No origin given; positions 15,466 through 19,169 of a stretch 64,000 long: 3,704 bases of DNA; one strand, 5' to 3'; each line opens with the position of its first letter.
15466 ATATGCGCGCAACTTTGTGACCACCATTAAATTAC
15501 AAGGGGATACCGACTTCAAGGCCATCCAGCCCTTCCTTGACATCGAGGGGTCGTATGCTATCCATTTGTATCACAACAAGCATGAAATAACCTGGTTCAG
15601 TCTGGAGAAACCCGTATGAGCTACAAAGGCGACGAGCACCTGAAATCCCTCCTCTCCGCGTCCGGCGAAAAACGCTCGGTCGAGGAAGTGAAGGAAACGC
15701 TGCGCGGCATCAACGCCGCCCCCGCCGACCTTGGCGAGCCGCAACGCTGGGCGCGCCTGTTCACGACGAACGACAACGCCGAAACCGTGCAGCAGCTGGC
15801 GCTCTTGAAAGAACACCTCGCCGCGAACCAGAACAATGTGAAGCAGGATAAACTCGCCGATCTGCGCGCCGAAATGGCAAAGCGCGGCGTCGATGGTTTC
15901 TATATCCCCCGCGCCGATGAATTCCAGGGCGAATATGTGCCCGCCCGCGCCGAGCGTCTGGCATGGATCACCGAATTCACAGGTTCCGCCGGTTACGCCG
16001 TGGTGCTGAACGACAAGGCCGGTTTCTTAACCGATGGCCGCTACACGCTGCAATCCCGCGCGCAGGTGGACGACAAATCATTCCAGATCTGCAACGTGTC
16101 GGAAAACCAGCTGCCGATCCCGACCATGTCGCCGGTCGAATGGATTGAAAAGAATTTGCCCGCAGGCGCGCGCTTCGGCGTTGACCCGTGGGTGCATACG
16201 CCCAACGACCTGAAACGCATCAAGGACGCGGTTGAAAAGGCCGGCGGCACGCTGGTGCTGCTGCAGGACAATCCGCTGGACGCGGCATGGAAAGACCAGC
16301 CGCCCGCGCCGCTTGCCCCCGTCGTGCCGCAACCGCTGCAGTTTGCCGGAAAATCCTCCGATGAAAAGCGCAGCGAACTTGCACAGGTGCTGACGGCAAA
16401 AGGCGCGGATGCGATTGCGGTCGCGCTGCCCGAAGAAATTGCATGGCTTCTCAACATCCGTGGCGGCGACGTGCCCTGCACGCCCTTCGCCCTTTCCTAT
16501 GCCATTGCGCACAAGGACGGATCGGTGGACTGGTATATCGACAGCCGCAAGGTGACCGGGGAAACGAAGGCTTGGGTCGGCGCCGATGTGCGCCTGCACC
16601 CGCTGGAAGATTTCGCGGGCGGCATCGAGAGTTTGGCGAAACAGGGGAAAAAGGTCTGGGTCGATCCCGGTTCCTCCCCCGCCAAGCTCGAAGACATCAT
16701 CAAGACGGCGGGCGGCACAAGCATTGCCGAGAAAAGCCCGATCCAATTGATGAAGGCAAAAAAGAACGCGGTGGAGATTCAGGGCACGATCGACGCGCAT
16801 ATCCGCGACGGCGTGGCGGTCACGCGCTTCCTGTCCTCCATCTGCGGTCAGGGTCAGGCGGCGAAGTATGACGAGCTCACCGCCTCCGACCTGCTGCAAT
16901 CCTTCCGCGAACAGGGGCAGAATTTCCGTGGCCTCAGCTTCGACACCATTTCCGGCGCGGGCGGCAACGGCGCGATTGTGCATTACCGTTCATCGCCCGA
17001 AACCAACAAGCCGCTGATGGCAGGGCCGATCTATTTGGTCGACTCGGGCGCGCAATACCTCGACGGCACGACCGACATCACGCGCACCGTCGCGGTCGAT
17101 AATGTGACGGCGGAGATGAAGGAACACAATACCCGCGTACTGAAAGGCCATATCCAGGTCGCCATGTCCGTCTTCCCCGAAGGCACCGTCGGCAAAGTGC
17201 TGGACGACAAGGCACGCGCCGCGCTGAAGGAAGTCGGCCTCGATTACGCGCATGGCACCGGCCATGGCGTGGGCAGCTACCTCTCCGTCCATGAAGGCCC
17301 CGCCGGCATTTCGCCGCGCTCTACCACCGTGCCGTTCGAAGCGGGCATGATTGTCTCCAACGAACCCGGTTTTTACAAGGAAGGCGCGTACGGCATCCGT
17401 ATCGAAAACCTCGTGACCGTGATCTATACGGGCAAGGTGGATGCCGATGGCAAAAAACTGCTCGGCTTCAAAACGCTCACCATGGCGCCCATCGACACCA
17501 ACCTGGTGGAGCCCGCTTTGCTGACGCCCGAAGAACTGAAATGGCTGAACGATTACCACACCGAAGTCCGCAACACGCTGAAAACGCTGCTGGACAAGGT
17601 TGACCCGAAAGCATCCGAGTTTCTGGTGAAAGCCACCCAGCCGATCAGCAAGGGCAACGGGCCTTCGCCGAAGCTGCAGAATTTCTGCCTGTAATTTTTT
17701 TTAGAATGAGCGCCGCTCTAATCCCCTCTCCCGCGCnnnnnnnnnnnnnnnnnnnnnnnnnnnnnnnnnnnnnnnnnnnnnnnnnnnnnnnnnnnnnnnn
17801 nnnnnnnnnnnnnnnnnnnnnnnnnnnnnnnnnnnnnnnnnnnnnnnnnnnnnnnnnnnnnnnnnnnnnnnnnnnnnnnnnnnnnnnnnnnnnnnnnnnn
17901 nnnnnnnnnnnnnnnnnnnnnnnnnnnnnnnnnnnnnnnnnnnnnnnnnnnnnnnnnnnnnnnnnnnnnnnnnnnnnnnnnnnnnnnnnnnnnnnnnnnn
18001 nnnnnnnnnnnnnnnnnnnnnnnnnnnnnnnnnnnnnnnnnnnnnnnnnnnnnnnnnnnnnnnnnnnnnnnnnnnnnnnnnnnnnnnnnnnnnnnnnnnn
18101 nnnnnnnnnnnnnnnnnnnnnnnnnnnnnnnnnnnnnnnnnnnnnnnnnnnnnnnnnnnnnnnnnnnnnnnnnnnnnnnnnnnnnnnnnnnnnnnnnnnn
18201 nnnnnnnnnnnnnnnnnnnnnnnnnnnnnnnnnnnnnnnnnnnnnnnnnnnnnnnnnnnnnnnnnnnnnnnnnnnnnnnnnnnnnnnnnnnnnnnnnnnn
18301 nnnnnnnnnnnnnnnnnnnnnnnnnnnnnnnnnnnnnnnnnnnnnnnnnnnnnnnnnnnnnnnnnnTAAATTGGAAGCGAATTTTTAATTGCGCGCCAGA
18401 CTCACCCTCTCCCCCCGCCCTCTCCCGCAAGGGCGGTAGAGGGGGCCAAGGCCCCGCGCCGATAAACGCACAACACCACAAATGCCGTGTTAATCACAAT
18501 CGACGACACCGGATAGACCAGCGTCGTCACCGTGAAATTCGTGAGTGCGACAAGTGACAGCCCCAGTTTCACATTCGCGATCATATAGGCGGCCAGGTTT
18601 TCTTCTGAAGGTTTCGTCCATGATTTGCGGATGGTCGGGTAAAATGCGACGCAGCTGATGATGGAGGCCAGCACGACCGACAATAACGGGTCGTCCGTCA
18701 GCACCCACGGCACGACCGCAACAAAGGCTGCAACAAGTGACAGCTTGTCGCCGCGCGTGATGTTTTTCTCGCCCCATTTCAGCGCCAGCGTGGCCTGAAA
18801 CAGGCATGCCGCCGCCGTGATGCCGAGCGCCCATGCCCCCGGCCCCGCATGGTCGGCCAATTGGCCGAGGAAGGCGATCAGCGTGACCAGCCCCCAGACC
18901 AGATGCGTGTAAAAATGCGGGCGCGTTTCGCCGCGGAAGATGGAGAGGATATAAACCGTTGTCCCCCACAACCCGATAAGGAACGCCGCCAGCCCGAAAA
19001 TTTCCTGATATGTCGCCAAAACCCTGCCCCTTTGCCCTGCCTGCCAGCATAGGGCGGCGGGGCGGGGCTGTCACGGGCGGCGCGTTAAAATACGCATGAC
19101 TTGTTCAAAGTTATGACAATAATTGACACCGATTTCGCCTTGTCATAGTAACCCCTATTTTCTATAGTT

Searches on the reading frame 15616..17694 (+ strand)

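Call 32: search_protein_families(library=pfam, proteins=[window:15616-17694:+], max_evalue=0.001)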
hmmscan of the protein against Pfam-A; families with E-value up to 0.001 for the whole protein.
window:15616-17694:+ (692 aa): 4 families
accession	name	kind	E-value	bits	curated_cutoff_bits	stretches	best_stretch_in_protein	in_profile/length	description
PF00557.29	Peptidase_M24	-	3.6e-44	151.5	23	1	418-602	25-206/208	Metallopeptidase family M24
PF16189.11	Creatinase_N_2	-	3.7e-44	151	29.7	1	227-387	1-161/161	Creatinase/Prolidase N-terminal domain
PF16188.10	Peptidase_M24_C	-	1.6e-21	76.4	28.9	1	615-677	2-63/63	C-terminal region of peptidase_M24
PF01321.24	Creatinase_N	-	2.4e-17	64.1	22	1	80-209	2-113/128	Creatinase/Prolidase N-terminal domain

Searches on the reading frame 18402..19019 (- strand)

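Call 32: search_protein_families(library=pfam, proteins=[window:18402-19019:-], max_evalue=0.001)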
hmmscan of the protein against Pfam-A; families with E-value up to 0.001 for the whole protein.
window:18402-19019:- (205 aa): 0 families

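Call 80: search_protein_families(library=ncbifam, proteins=[window:18402-19019:-], max_evalue=0.01)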
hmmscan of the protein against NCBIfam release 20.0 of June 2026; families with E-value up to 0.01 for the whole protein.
window:18402-19019:- (205 aa): 1 family
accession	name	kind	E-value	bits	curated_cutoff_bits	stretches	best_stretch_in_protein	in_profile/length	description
NF007634.0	PRK10297.1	equivalog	0.0027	16.4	760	1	93-179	349-433/452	PTS N,N'-diacetylchitobiose transporter subunit IIC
